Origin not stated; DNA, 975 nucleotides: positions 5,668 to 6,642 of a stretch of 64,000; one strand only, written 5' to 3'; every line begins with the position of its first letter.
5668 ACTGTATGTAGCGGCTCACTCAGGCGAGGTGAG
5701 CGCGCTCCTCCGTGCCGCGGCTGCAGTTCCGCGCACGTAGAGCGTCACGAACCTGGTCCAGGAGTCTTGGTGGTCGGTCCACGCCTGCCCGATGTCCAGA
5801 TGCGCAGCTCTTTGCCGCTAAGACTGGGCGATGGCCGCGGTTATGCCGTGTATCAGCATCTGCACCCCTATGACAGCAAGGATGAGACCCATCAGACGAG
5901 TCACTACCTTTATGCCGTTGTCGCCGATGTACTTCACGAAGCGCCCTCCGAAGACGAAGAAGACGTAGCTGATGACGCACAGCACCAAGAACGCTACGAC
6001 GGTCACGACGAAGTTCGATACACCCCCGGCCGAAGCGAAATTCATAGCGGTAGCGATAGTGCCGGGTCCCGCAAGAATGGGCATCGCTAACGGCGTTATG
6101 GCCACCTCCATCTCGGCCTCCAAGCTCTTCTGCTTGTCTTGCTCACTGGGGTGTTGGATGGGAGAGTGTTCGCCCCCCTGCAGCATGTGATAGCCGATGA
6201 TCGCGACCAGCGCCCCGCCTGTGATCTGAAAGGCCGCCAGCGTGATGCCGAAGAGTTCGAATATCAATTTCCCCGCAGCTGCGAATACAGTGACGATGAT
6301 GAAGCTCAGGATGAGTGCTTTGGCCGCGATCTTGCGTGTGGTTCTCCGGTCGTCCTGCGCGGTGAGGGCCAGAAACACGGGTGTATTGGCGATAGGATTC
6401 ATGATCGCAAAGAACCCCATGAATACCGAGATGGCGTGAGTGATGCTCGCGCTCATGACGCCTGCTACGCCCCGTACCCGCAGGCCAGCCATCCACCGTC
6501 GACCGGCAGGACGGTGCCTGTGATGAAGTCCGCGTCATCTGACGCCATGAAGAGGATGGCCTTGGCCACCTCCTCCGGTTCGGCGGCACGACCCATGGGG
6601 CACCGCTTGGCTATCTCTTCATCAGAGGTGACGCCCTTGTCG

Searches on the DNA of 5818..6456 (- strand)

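Call 62: search_with_rna_model(model_id=R1, source=L039, max_evalue=0.01, filters=off)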
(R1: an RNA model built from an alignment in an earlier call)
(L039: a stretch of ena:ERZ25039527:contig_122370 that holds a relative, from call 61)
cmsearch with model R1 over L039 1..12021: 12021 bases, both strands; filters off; matches with E-value up to 0.01: 13.
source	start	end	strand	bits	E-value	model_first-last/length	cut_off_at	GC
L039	744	852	+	113.2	6.4e-35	1-110/110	no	0.61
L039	2700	2808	+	107.1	6.2e-33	1-110/110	no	0.61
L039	4954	5062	+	106.4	1e-32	1-110/110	no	0.62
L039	2027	2136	+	106.4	1.1e-32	1-110/110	no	0.61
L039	6628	6735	+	100.3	1e-30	1-110/110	no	0.57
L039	9980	10086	+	97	1.2e-29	1-110/110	no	0.61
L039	3360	3466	+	92.7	3.1e-28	1-110/110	no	0.64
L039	10789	10895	+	90.6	1.5e-27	1-110/110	no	0.64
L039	8130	8236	+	84.3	1.7e-25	1-110/110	no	0.64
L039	5804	5910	+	38.7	1.2e-10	1-110/110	no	0.63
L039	7372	7448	+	33.5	6.1e-09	1-110/110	no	0.62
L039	9278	9379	+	25.5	2.4e-06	1-110/110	no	0.59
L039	11403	11479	+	15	0.0064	1-110/110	no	0.62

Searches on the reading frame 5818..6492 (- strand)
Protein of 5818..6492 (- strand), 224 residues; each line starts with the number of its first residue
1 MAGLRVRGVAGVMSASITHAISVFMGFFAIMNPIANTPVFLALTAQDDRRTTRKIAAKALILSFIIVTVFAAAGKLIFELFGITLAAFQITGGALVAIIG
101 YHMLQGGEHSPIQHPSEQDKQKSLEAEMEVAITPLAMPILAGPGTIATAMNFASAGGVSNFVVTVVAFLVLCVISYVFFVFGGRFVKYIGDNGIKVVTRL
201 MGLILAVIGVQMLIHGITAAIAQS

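Call 13: search_protein_families(library=pfam, proteins=[window:5818-6492:-], max_evalue=0.01)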
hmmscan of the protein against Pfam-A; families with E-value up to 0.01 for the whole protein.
window:5818-6492:- (224 aa): 1 family
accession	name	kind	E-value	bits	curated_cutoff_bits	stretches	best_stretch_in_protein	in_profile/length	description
PF01914.23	MarC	-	3.5e-53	180.5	23.9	1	19-220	3-202/203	MarC family integral membrane protein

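Call 42: find_encoding_contigs(protein=window:5818-6492:-, flank=10000, max_places=10)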
Protein window:5818-6492:- (224 aa): no gene with exactly this product is on record in the collection.

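Call 43: find_encoding_contigs(protein=window:5818-6456:-, flank=10000, max_places=10)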
Protein window:5818-6456:- (212 aa): 1 contig read that carries it; 1 place shown.
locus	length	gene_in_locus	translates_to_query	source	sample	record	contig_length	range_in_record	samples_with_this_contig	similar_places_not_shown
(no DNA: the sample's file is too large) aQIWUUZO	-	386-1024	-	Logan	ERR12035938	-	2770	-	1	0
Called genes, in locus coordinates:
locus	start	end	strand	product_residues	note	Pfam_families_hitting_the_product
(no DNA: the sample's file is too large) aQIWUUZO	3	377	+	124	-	?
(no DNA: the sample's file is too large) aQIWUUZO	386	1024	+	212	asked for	PF01914:MarC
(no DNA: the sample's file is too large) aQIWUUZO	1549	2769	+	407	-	?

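Call 60: list_cluster_members(proteins=[window:5818-6456:-, window:457-1515:-, window:2989-3990:-, L001:4289-5266:-, L010:1320-2303:+, L007:1592-2575:+])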
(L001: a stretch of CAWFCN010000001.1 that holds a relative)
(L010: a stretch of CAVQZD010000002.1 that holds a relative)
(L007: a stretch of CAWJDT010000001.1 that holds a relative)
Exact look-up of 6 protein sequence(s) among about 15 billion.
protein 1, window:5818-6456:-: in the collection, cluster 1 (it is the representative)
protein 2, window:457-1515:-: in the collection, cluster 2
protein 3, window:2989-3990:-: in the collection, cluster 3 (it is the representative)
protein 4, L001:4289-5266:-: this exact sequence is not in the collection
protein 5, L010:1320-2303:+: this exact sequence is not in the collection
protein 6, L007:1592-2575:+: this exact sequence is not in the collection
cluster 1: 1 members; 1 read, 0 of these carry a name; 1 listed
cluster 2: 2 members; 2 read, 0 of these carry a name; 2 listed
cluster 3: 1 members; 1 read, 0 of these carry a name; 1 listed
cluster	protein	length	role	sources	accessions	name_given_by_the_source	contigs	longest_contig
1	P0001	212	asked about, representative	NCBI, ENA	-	-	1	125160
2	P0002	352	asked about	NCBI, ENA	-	-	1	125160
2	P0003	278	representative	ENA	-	-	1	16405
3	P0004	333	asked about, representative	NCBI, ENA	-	-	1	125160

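Call 61: find_encoding_contigs(protein=P0003, flank=10000, max_places=5)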
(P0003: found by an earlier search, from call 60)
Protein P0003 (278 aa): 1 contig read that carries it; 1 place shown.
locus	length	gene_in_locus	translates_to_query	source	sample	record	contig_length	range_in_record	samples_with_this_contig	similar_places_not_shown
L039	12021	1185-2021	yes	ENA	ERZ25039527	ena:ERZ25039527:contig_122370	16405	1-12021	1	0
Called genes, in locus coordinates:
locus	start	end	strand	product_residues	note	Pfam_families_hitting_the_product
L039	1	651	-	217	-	?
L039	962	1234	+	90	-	-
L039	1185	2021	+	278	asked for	-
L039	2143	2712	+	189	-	PF13643:DUF4145 (weak)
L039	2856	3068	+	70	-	PF09720:Unstab_antitox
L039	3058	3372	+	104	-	PF05016:ParE_toxin (weak)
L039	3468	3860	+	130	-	PF13453:Zn_ribbon_TFIIB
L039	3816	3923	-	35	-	-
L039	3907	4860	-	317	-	PF13936:HTH_38, PF00665:rve (weak)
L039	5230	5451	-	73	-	-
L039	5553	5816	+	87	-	-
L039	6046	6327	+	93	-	-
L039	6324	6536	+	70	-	-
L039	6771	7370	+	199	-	PF05015:HigB-like_toxin, PF01381:HTH_3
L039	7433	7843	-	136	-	PF02661:Fic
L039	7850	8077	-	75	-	PF04014:MazE_antitoxin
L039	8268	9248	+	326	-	PF08240:ADH_N, PF00107:ADH_zinc_N, PF13602:ADH_zinc_N_2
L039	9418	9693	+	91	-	PF02604:PhdYeFM_antitox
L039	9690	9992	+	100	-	PF05016:ParE_toxin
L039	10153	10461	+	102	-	PF01909:NTP_transf_2, PF18765:Polbeta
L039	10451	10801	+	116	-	PF01934:HepT-like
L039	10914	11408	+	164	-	-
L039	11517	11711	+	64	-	PF09720:Unstab_antitox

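Call 69: search_protein_families(library=pfam, proteins=[L039:2143-2712:+], max_evalue=5)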
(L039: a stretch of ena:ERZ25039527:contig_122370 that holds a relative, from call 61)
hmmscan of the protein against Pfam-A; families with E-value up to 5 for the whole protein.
L039:2143-2712:+ (189 aa): 1 family
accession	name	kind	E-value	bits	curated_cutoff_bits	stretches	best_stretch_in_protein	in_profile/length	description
PF13643.11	DUF4145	-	2.9e-05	24.5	23.1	1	90-170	7-81/88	Domain of unknown function (DUF4145)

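Call 70: search_protein_families(library=ncbifam, proteins=[L039:2143-2712:+], max_evalue=1)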
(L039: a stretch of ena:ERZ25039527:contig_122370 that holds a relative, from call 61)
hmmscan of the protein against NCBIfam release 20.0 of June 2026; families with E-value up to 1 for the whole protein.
L039:2143-2712:+ (189 aa): 1 family
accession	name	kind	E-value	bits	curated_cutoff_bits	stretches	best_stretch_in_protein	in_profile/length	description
NF008521.0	PRK11448.1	equivalog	0.004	15.2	729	1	91-160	28-99/1123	type I restriction-modification system endonuclease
